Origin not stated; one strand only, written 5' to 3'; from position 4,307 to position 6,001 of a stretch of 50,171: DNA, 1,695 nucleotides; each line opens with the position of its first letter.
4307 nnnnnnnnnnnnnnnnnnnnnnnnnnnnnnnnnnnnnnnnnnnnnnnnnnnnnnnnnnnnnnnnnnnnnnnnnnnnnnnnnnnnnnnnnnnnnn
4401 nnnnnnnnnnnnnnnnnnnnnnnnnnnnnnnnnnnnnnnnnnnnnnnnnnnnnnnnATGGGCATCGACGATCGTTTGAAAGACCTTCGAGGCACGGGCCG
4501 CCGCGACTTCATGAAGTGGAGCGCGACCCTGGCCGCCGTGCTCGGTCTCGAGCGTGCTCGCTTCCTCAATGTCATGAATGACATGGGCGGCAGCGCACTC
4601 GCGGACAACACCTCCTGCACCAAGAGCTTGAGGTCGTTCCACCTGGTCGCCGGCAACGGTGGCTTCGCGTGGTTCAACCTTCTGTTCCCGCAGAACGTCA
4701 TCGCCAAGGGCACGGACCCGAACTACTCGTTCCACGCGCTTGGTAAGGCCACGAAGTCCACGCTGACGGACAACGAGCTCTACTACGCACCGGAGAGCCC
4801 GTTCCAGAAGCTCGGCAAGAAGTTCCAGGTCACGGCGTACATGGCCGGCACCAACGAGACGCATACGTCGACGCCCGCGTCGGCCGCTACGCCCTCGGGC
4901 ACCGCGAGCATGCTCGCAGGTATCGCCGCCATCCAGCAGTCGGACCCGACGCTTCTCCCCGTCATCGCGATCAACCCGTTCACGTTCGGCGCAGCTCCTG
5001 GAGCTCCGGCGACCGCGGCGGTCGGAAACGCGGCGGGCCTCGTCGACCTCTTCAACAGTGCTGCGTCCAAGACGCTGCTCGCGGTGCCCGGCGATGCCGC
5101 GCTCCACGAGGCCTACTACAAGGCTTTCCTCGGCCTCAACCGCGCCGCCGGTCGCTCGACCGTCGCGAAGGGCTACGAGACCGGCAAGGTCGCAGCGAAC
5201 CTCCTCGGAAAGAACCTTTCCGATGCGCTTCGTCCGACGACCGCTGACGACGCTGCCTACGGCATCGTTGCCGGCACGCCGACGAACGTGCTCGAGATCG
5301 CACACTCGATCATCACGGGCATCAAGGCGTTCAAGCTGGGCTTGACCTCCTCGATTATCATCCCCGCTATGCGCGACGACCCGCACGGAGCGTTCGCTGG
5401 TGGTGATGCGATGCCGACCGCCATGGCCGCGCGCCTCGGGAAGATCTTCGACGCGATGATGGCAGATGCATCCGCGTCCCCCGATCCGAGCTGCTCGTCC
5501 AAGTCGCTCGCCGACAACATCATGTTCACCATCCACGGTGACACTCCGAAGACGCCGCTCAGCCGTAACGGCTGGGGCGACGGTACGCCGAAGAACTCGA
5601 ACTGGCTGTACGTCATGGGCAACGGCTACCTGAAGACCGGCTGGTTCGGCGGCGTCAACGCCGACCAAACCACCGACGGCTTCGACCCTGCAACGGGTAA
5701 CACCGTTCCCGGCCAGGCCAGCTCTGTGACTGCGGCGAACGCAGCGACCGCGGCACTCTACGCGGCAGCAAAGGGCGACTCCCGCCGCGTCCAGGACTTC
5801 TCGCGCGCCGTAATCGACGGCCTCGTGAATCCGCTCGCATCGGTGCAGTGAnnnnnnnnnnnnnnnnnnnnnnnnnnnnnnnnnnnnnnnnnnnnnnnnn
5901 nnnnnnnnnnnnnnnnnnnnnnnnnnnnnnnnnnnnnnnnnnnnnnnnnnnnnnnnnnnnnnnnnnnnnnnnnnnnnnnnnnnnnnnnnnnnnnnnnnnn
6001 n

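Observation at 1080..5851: Planctomycete-style secreted gene set: apparently split DUF1592/DUF1588-like CXXCH proteins plus TAT-dependent DUF1552-like partner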

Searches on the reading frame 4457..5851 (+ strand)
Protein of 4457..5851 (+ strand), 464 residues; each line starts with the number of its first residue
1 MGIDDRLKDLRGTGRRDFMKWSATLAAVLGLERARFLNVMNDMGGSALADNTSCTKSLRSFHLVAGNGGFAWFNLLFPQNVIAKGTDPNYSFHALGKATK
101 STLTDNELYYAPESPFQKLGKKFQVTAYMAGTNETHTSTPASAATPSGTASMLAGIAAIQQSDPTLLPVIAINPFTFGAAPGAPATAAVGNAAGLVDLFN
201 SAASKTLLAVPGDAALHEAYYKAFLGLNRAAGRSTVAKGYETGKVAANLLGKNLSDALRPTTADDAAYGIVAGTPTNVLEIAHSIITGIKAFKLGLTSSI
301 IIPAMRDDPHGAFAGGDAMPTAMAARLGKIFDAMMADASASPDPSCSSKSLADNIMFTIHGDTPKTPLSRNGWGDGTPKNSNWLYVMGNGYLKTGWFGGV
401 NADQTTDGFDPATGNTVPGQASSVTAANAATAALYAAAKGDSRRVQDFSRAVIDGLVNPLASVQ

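Call 3: search_protein_families(library=pfam, proteins=[window:4457-5851:+], max_evalue=1)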
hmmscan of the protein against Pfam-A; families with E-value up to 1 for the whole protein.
window:4457-5851:+ (464 aa): 2 families
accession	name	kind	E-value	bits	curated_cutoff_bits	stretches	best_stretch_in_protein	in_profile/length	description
PF10518.14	TAT_signal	-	0.0053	17.1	22.7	1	15-31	4-20/21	TAT (twin-arginine translocation) pathway signal sequence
PF19428.4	Sema4F_C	-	0.1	12.4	27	1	265-301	65-101/197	Semaphorin 4F C-terminal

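Call 4: search_protein_families(library=ncbifam, proteins=[window:4457-5851:+], max_evalue=1)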
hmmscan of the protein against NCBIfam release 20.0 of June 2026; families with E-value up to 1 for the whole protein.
window:4457-5851:+ (464 aa): 2 families
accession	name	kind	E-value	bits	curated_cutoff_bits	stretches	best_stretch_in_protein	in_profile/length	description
NF007779.0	PRK10468.1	equivalog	0.054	12.5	659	1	4-34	4-34/372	hydrogenase 2 small subunit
TIGR00391.1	hydA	subfamily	0.11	11.6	179.5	1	11-33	13-35/365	hydrogenase small subunit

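Call 10: find_homologous_proteins(query=window:4457-5851:+)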
Query window:4457-5851:+ (464 aa): 883 proteins with E <= 0.001 among 8000 candidates; the best 120 are listed.
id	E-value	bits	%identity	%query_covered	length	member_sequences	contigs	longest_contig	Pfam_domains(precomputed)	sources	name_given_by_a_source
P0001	1.5e-275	932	90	100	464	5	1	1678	-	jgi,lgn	-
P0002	4.8e-273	924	89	100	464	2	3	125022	-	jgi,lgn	jgi:hypothetical protein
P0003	6.8e-260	881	85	100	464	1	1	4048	-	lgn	-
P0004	4.3e-223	759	75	100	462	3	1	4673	-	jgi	jgi:hypothetical protein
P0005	2.8e-221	753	75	99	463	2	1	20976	-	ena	-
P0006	6.9e-195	666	67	98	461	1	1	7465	-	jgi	jgi:hypothetical protein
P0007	2.2e-192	658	66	98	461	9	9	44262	-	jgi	jgi:hypothetical protein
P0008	6.1e-191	653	67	98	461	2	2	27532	-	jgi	jgi:hypothetical protein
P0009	1.7e-190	652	67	98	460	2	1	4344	-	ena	-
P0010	1.9e-188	645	65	98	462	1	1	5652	-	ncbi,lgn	-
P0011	4.8e-187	641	65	98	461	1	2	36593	-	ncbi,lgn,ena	-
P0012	7.5e-186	637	65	98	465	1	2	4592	-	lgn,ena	-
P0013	7.6e-186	637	64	98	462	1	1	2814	-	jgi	jgi:hypothetical protein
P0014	9.5e-186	636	63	99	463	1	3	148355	-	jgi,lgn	jgi:hypothetical protein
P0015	1.1e-185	636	63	98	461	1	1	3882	-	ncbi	-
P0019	6.4e-184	630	65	99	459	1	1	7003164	-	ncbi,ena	-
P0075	5.2e-167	575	60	98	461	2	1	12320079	-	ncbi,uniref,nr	ncbi:hypothetical protein [Polyangium aurulentum]|uniref:hypothetical protein n=1 Tax=Polyangium aur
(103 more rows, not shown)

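Call 16: find_encoding_contigs(protein=P0019, flank=8000, max_places=2)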
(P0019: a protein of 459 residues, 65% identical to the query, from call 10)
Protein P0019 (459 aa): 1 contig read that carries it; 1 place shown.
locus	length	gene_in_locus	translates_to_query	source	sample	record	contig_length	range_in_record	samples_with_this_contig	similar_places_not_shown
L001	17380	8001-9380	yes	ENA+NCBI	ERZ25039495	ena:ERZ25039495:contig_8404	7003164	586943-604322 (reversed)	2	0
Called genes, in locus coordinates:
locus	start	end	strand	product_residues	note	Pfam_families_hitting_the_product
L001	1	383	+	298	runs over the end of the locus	PF00482:T2SSF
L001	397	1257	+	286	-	-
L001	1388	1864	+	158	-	PF13371:TPR_9 (faint), PF13428:TPR_14 (faint), PF13432:TPR_16 (faint), PF14559:TPR_19 (weak)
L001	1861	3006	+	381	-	PF00437:T2SSE, PF27713:UCP018868 (weak)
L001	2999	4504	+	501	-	-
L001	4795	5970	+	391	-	-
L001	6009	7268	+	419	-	PF07583:PSCyt2, PF07624:PSD2 (faint)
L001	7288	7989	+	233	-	-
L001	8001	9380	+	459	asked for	-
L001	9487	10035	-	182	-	-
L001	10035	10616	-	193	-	-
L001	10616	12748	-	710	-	PF12094:DUF3570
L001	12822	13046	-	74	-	PF14086:DUF4266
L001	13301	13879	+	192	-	-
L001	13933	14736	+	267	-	-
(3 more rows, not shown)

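Call 17: find_encoding_contigs(protein=P0075, flank=8000, max_places=2)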
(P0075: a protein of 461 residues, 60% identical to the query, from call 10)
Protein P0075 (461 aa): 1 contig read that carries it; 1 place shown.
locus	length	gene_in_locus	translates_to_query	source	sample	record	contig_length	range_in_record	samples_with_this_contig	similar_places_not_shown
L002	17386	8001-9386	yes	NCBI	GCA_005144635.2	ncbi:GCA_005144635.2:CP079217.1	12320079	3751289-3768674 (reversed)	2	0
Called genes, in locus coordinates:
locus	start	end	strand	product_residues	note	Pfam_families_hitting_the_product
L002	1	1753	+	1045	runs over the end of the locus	PF00595:PDZ, PF13180:PDZ_2 (weak), PF17820:PDZ_6, PF03572:Peptidase_S41, PF07705:CARDB (faint)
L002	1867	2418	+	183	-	PF05099:TerB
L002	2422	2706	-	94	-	-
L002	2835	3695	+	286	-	PF02602:HEM4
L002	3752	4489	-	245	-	-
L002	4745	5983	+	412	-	-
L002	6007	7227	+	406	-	PF07583:PSCyt2, PF07627:PSCyt3 (weak)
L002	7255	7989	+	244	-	-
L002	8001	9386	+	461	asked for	-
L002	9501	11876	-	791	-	PF00515:TPR_1 (faint), PF07719:TPR_2 (faint), PF12895:ANAPC3 (faint), PF13174:TPR_6 (faint), PF13176:TPR_7 (faint), PF13432:TPR_16 (weak), PF13424:TPR_12, PF13432:TPR_16 (weak), +10 more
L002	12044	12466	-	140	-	PF03653:UPF0093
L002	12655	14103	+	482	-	PF01523:PmbA_TldD_1st, PF19290:PmbA_TldD_2nd, PF19289:PmbA_TldD_3rd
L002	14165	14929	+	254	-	PF00486:Trans_reg_C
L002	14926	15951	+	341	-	PF04166:PdxA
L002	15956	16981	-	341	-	PF02558:ApbA (weak)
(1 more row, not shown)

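Call 18: find_related_loci(query=A1, collection=genome_contigs, flank=7000)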
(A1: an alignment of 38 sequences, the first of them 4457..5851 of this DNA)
Query A1 (464 aa) in genome_contigs; peptide patterns used: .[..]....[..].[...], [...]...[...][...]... (x = any residue, [..] = any of these).
164 stretches matched a pattern; 115 encode a relative of the query (tblastn E <= 1e-3); the best 80 are kept; 80 distinct loci.
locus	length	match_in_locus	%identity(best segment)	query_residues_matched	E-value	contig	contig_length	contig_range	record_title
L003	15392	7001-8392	98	1-464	0e+0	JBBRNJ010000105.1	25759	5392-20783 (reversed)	MAG: Polyangiales bacterium isolate La1_metabat2.153 LA1C_B2.153_k141_2252704L_25759_cov_14.0000, whole genome shotgun s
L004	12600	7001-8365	67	4-459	0e+0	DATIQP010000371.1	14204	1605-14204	MAG TPA_asm: Polyangiaceae bacterium isolate SMAG_U15880 k141_291162, whole genome shotgun sequence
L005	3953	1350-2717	65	5-459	0e+0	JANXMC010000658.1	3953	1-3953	MAG: Myxococcales bacterium isolate 336R_concoct_46_sub 336R_k141_860845, whole genome shotgun sequence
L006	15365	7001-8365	64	4-458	0e+0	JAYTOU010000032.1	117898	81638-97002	MAG: Myxococcales bacterium isolate GFS_4219 GFS_4219_31, whole genome shotgun sequence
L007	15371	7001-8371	65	4-462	5e-179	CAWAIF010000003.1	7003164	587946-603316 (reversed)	MAG: uncultured delta proteobacterium isolate MFD02416.bin.1.98 genome assembly, contig: contig_8404, whole genome shotg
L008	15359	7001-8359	65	4-458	5e-178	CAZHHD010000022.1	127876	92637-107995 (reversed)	MAG TPA_asm: uncultured Polyangiaceae bacterium isolate binchicken_co284_183 genome assembly, contig: NODE_256_length_12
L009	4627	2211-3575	64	3-458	0e+0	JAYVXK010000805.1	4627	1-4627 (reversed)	MAG: Myxococcales bacterium isolate GL85_DN_concoct_3 GL85_DN_concoct_3_804, whole genome shotgun sequence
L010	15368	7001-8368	63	3-460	4e-172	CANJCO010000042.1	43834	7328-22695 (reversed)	MAG: Myxococcales bacterium isolate RH-23may17-1049 genome assembly, contig: RH-23may17-C5961, whole genome shotgun sequ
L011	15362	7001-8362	63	4-458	6e-172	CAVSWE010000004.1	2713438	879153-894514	MAG: uncultured delta proteobacterium isolate MFD05705.bin.2.131 genome assembly, contig: contig_27161, whole genome sho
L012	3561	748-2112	63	3-458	1e-179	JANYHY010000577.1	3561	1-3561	MAG: Myxococcales bacterium isolate GL140_2_metabinner_129_sub GL140_2_k141_3034683, whole genome shotgun sequence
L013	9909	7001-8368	59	3-458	2e-170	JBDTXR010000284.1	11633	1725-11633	MAG: Byssovorax sp. isolate cluster4_bin.120 NODE_14051_length_11633_cov_14.563914, whole genome shotgun sequence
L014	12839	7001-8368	58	3-458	2e-170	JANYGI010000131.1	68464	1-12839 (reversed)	MAG: Byssovorax sp. isolate 341R_metabinner_12 341R_k141_1110165, whole genome shotgun sequence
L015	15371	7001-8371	62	4-460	7e-170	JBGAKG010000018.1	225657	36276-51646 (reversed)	MAG: Polyangiaceae bacterium isolate MAG_AAO_H125.35 AAOH125-35_opera_contig_277, whole genome shotgun sequence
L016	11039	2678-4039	62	4-458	6e-169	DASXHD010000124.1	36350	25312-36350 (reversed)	MAG TPA_asm: Polyangiaceae bacterium isolate SMAG_U5184 k141_1479945, whole genome shotgun sequence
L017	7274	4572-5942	63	4-460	5e-169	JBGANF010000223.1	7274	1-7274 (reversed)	MAG: Polyangiaceae bacterium isolate MAG_AAO_H10.108 AAOH10-108_opera_contig_24304, whole genome shotgun sequence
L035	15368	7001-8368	55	3-458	2e-160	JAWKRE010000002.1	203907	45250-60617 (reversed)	MAG: Polyangiaceae bacterium isolate ABC1.6 ABC1.6.fa-2, whole genome shotgun sequence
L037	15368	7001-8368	53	3-458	5e-160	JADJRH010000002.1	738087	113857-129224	MAG: Polyangiaceae bacterium isolate Fred_18-Q3-R57-64_MAXAC.407 tig00003997-10-7377910, whole genome shotgun sequence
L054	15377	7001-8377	55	1-458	4e-149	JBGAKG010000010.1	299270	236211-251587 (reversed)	MAG: Polyangiaceae bacterium isolate MAG_AAO_H125.35 AAOH125-35_opera_contig_171, whole genome shotgun sequence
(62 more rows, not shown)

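Call 19: predict_structure(alignment_id=A1)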
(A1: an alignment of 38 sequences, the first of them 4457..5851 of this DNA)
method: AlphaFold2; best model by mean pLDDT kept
length: 464 residues; sequences in the alignment: 38
mean_pLDDT: 82.1   pTM: 0.80
mean pLDDT of the five models: 82.1, 79.3, 78.2, 75.0, 74.6
residues with pLDDT >= 90: 262; 70-90: 88; 50-70: 76; < 50: 38
segments of 3 or more residues with pLDDT < 50: 1-3, 28-31, 222-249
pLDDT, mean of each block of 10 residues (from residue 1): 51 60 49 59 65 83 94 94 92 94 95 94 95 89 87 94 79 90 86 75 53 53 43 39 44 73 96 93 95 88 91 93 97 96 81 95 92 88 95 95 93 95 94 95 90 93 62
secondary structure, 60 per line:
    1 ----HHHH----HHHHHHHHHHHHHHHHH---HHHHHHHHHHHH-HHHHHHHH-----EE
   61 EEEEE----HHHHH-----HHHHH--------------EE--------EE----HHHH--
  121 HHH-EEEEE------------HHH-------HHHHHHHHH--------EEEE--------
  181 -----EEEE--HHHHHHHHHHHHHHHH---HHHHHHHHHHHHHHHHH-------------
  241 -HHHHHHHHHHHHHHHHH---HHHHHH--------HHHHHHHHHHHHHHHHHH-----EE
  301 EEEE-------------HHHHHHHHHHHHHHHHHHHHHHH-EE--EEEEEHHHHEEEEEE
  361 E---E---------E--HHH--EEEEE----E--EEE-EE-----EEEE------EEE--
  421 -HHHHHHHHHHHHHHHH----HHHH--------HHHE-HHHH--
elements in order: H5-8 H13-29 H33-44 H46-53 E59-65 H70-74 H80-84 H115-118 E125-129 H152-160 E169-172 E186-189 H192-207 H211-227 H242-258 H262-267 H276-293 E299-304 H318-340 E346-350 H351-354 E355-361 E383-387 E395-397 E406-409 E416-418 H422-437 H442-445 H459-462

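Call 37: search_solved_structures(query=A1, max_evalue=1)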
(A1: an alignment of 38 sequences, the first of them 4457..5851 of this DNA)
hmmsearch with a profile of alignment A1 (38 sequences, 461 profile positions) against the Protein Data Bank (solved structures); distinct sequences matched with E-value up to 1: 3.
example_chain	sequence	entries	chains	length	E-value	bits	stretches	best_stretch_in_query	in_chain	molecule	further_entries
8sow_C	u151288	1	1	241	0.066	15.3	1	335-406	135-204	F10 single chain fragment variable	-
8soz_C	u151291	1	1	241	0.07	15.2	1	335-406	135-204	602 single chain fragment variable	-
11zw_L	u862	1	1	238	0.32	13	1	320-407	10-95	PD3 Fab fragment light chain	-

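Call 59: search_protein_families(library=pfam, alignment_id=A1, max_evalue=10)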
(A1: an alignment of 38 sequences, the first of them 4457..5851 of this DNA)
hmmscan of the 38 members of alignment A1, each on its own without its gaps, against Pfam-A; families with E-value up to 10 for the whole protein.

A. member 1, window:4457-5851:+ (464 aa): 3 families
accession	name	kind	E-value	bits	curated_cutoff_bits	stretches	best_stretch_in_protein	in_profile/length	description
PF10518.14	TAT_signal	-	0.0053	17.1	22.7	1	15-31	4-20/21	TAT (twin-arginine translocation) pathway signal sequence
PF19428.4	Sema4F_C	-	0.1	12.4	27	1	265-301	65-101/197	Semaphorin 4F C-terminal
PF16859.10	TetR_C_11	-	3.7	8.4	32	1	200-249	28-77/113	Tetracyclin repressor-like, C-terminal domain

B. families by the number of members that match (of 38 scanned): 10 families
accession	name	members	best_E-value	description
PF10518.14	TAT_signal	36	2.8e-06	TAT (twin-arginine translocation) pathway signal sequence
PF05305.19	DUF732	4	0.19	Protein of unknown function (DUF732)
PF25591.1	LRV_2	1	0.01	Leucine Rich Repeat Variant domain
PF14463.11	E1-N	1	0.06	E1 N-terminal domain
PF19428.4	Sema4F_C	1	0.1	Semaphorin 4F C-terminal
PF17925.6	TetR_C_20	1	0.13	Tetracyclin repressor-like, C-terminal domain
PF22832.1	PsaO_TMD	1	0.18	PsaO transmembrane domain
PF10399.14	UCR_Fe-S_N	1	0.34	Ubiquitinol-cytochrome C reductase Fe-S subunit TAT signal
PF02917.20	Pertussis_S1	1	0.47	Pertussis toxin, subunit 1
PF16859.10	TetR_C_11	1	3.7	Tetracyclin repressor-like, C-terminal domain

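Call 86: search_protein_families(library=pfam, proteins=[L054:1048-4548:+, L054:4526-5794:+, L054:5766-7000:+, L035:2427-4751:+, L054:8421-10262:+], max_evalue=0.01)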
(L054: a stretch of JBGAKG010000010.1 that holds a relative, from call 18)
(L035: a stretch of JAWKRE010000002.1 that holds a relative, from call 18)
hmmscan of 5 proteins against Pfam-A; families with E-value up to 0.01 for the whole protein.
L054:1048-4548:+ (1166 aa): 0 families

L054:4526-5794:+ (422 aa): 0 families

L054:5766-7000:+ (411 aa): 0 families

L035:2427-4751:+ (774 aa): 0 families

L054:8421-10262:+ (613 aa): 0 families
